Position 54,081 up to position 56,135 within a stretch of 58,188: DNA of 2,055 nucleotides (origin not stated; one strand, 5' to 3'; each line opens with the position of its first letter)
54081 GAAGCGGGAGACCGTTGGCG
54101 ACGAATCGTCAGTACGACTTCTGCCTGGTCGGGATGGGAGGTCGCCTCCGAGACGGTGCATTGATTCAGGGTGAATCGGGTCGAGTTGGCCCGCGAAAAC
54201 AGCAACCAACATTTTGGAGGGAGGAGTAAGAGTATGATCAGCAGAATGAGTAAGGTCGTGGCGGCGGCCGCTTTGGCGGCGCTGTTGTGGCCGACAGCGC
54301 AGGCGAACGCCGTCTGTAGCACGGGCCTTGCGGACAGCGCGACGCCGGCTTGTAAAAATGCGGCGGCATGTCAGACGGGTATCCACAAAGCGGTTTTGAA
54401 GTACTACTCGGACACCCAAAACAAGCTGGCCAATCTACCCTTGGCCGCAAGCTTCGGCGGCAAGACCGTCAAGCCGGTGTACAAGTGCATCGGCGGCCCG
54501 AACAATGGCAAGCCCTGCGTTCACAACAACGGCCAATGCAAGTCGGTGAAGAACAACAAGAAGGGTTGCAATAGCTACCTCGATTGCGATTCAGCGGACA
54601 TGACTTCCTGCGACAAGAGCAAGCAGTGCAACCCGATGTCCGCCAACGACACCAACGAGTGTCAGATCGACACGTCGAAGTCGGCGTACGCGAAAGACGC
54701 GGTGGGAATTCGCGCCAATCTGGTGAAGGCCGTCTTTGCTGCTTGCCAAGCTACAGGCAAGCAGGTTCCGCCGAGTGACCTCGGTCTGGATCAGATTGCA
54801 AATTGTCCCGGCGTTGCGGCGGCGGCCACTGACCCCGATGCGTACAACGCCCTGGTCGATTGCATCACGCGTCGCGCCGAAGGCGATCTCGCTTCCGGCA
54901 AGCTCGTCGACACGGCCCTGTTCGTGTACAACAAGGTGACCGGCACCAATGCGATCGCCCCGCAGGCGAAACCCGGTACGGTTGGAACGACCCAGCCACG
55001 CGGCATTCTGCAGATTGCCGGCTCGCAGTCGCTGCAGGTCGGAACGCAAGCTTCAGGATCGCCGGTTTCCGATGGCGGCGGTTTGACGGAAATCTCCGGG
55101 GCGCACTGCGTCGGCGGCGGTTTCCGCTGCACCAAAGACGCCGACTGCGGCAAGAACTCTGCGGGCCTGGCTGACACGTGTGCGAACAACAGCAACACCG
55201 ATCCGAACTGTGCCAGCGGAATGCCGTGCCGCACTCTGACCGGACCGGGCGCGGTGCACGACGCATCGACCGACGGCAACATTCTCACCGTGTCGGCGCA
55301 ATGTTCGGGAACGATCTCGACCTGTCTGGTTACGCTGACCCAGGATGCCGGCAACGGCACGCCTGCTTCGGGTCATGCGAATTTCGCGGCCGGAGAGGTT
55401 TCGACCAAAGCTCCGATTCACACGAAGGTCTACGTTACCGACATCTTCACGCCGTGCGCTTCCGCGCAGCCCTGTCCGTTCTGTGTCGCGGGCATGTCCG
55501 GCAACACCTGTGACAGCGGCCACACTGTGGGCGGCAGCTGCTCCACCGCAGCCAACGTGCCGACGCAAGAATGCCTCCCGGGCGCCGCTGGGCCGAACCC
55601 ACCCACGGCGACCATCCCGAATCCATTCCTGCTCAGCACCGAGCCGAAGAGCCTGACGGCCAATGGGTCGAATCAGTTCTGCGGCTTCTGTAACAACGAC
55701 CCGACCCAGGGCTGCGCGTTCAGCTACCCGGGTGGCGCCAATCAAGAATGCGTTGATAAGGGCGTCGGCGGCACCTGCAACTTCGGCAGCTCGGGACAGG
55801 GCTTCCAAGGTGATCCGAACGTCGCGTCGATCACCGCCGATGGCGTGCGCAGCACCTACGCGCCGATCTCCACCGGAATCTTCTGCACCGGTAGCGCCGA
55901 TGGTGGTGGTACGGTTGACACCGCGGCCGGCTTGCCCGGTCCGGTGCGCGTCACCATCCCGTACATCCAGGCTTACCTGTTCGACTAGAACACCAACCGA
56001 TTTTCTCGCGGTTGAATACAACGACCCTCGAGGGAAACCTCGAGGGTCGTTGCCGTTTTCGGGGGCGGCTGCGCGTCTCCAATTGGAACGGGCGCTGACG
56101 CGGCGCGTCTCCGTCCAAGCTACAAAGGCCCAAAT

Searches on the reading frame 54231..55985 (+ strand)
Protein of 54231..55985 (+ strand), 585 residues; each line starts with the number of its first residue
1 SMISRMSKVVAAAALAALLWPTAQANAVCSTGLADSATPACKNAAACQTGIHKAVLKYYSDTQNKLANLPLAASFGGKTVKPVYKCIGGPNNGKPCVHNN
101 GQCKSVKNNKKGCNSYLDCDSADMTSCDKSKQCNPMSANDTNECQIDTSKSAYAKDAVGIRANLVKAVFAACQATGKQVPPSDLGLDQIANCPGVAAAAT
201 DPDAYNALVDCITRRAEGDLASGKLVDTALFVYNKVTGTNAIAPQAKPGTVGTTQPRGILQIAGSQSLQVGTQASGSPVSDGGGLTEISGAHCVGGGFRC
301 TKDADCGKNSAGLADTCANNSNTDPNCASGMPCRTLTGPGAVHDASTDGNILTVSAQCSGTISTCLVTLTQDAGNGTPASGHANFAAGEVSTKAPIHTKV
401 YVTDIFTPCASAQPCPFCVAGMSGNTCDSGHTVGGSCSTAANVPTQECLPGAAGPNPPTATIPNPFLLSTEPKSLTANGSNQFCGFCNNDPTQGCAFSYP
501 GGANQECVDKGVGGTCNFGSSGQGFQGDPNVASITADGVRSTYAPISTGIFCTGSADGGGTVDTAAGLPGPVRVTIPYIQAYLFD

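Call 3: search_protein_families(library=pfam, proteins=[window:54231-55985:+], max_evalue=1)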
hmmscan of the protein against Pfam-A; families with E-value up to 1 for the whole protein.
window:54231-55985:+ (585 aa): 0 families

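Call 4: search_protein_families(library=ncbifam, proteins=[window:54231-55985:+], max_evalue=1)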
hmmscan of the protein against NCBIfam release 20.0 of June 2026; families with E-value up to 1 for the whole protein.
window:54231-55985:+ (585 aa): 0 families
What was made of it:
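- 54231..55988 (+): Gene 3: secreted Cys-rich protein without a dockerin, conserved downstream neighbour. No Pfam or NCBIfam hit (calls 3, 4).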
